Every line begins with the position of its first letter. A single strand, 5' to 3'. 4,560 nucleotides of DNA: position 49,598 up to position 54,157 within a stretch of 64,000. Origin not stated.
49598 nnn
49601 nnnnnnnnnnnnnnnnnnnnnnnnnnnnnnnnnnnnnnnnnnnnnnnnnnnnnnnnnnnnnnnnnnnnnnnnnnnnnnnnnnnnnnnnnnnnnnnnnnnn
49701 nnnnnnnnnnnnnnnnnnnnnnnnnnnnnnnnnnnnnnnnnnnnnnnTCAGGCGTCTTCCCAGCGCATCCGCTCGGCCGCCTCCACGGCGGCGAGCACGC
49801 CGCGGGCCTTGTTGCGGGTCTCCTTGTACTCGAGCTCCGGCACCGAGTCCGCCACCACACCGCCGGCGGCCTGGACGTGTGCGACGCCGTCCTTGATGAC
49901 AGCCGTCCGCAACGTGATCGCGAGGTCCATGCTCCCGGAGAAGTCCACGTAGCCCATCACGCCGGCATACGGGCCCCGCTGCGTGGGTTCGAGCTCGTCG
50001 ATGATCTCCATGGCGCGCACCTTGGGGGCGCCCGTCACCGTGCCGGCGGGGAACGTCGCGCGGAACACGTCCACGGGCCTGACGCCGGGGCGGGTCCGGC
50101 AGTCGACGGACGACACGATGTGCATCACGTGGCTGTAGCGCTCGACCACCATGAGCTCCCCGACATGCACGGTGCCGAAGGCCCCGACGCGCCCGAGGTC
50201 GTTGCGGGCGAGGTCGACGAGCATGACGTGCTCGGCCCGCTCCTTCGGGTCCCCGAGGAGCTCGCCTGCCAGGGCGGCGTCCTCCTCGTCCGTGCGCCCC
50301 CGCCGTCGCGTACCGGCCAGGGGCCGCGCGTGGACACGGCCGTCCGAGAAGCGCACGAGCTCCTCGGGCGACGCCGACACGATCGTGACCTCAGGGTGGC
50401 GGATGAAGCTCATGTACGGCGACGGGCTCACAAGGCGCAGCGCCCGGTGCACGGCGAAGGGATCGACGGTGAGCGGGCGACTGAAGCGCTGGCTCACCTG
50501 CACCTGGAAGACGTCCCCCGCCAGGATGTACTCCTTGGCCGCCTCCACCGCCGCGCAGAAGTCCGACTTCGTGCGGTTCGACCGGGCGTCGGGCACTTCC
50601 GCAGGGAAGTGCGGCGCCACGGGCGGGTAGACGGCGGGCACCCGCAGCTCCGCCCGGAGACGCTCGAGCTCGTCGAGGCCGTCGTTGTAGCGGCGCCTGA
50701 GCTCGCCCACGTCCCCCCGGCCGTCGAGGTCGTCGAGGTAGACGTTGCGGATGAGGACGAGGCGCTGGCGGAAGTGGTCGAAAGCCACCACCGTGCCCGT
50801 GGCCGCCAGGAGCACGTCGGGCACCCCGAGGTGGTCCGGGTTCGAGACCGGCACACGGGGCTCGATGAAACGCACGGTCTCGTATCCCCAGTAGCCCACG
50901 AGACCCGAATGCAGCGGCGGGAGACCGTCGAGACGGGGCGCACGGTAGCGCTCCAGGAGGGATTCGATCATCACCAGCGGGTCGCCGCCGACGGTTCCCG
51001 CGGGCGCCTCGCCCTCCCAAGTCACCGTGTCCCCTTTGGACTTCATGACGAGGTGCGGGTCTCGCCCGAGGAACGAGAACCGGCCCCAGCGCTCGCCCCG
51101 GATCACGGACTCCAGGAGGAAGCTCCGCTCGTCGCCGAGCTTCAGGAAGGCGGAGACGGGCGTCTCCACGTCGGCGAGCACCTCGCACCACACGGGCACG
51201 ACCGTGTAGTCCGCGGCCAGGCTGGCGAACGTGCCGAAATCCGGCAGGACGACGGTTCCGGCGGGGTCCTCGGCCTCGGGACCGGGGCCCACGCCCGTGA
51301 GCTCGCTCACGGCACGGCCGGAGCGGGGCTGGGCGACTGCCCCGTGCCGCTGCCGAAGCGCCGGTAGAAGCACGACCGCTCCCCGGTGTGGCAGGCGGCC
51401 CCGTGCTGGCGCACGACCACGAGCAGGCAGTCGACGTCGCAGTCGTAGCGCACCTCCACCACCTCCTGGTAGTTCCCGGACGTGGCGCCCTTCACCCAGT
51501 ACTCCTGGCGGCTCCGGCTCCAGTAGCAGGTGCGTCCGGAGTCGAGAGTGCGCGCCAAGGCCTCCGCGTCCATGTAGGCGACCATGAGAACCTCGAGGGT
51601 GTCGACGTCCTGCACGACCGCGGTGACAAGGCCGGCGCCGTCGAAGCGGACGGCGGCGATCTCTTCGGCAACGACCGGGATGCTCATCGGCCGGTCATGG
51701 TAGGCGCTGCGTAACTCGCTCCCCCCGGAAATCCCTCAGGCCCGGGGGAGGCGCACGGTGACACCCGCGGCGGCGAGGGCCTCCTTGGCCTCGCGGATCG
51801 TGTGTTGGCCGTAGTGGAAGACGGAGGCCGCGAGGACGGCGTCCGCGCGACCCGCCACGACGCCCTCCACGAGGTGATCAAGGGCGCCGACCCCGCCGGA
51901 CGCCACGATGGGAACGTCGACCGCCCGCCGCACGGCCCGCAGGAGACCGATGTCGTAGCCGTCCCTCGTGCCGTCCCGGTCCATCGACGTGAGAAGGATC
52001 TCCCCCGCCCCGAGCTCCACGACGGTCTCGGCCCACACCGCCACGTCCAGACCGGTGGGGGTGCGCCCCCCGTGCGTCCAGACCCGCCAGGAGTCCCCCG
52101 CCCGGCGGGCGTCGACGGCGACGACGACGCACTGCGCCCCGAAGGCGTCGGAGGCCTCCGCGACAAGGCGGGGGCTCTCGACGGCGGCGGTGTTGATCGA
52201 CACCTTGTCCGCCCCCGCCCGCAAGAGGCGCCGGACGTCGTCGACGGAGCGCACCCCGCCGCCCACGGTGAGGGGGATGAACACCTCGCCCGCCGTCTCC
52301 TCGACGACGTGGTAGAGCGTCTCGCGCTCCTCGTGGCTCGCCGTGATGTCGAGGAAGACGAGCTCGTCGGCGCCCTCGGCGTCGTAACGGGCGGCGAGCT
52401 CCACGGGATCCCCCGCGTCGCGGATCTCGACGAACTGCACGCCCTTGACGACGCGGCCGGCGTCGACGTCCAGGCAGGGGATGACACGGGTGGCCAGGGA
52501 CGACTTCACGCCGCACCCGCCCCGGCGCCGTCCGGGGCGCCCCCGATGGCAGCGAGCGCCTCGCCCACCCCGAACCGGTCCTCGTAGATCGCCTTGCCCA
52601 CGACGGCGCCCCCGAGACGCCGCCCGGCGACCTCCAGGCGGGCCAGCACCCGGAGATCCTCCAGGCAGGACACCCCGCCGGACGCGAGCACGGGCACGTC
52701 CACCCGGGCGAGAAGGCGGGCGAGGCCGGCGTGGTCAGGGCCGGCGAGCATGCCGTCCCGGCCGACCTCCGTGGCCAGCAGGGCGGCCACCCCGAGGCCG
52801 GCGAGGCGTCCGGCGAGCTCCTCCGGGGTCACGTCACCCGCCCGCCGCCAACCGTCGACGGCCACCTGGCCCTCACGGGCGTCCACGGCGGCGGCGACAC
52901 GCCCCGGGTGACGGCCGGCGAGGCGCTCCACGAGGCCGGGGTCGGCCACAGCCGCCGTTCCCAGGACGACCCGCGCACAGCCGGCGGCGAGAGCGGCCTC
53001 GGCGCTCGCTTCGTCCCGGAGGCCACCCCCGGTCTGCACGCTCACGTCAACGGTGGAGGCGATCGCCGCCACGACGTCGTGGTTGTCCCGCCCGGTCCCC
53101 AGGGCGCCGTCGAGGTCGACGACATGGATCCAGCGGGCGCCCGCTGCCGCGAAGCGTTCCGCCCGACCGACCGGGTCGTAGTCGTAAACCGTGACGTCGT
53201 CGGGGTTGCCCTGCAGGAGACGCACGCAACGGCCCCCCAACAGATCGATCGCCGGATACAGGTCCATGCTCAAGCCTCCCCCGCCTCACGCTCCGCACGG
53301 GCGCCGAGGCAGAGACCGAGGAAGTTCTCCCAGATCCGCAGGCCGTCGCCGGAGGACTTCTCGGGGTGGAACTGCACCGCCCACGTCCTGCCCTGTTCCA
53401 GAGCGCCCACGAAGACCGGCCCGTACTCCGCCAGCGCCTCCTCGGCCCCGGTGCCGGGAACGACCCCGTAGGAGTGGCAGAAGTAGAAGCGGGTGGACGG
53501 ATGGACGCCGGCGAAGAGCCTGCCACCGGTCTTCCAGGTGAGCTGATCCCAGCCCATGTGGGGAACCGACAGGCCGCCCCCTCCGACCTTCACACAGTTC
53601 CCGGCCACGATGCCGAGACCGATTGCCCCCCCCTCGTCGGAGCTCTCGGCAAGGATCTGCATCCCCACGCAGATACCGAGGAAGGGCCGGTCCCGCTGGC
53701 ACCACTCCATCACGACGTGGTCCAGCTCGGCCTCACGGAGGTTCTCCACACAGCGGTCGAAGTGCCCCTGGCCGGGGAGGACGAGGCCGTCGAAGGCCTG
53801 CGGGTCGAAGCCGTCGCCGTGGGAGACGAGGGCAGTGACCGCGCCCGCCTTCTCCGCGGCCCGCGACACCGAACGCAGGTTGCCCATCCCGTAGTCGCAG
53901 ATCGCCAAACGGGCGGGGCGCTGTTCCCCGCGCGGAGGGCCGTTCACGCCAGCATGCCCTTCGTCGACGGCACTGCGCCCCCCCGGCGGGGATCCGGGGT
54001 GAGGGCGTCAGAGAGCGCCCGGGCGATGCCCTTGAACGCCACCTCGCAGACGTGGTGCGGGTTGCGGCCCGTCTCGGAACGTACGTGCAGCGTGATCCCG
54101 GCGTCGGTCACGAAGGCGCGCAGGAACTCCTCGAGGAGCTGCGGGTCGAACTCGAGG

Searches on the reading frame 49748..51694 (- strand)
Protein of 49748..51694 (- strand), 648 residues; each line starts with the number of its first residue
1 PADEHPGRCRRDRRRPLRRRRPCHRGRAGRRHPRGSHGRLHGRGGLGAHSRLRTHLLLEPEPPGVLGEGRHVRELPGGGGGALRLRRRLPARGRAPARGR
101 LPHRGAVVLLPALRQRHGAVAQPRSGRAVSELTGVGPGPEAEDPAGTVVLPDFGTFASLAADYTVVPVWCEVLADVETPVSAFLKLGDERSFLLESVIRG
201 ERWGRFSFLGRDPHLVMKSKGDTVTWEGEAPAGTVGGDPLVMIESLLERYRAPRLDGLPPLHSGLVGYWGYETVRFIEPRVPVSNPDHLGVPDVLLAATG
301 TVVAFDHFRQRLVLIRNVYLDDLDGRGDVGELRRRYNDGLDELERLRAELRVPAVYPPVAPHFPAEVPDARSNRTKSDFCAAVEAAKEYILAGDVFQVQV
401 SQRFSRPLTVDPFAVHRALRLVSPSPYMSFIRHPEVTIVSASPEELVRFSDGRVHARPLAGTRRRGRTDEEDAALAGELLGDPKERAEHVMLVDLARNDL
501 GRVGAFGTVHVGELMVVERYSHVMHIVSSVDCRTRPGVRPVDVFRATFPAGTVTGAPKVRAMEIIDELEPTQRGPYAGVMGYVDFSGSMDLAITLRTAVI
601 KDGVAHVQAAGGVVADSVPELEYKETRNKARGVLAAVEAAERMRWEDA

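Call 6: search_protein_families(library=pfam, proteins=[window:49748-51694:-], max_evalue=0.01)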
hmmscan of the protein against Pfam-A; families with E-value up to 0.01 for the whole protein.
window:49748-51694:- (648 aa): 2 families
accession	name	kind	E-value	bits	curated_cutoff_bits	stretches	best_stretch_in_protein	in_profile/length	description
PF00425.24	Chorismate_bind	-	9.7e-89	297.7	27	1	376-629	2-257/257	chorismate binding enzyme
PF04715.19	Anth_synt_I_N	-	2e-29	103.1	23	1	175-314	1-140/140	Anthranilate synthase component I, N terminal region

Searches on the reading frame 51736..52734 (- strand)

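Call 6: search_protein_families(library=pfam, proteins=[window:51736-52734:-], max_evalue=0.01)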
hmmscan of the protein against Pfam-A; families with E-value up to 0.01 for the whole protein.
window:51736-52734:- (332 aa): 7 families
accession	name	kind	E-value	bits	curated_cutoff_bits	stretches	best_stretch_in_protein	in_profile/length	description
PF00977.27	His_biosynth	-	1.9e-82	276.6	23.6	1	83-311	1-227/228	Histidine biosynthesis protein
PF05690.20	ThiG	-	0.00016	21.6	23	0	148-195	171-218/247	Thiazole biosynthesis protein ThiG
PF03060.21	NMO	-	0.00026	20.9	28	0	262-300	182-219/331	Nitronate monooxygenase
PF01180.27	DHO_dh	-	0.00027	20.7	27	0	148-185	234-273/291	Dihydroorotate dehydrogenase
PF02581.23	TMP-TENI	-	0.0012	18.7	27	0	114-181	108-177/180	Thiamine monophosphate synthase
PF01207.24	Dus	-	0.0015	18.2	20.4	0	111-196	141-228/311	Dihydrouridine synthase (Dus)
PF04309.18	G3P_antiterm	-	0.005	16.7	27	0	141-182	128-169/173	Glycerol-3-phosphate responsive antiterminator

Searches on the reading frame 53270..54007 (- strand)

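Call 6: search_protein_families(library=pfam, proteins=[window:53270-54007:-], max_evalue=0.01)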
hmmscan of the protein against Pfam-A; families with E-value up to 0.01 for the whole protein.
window:53270-54007:- (245 aa): 5 families
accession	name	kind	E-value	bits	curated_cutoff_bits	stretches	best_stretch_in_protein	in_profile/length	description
PF00117.34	GATase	-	9.1e-16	58.5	22.8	1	36-229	2-186/190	Glutamine amidotransferase class-I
PF07685.20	GATase_3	-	0.00013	22.1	27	1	64-122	34-91/196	CobB/CobQ-like glutamine amidotransferase domain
PF01965.30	DJ-1_PfpI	-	0.00046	20.5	26.6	1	68-122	58-110/165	DJ-1/PfpI family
PF07722.19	Peptidase_C26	-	0.0026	18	20.5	0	97-120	96-119/219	Peptidase C26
PF01174.25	SNO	-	0.0027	18.1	27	0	43-124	7-86/188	SNO glutamine amidotransferase family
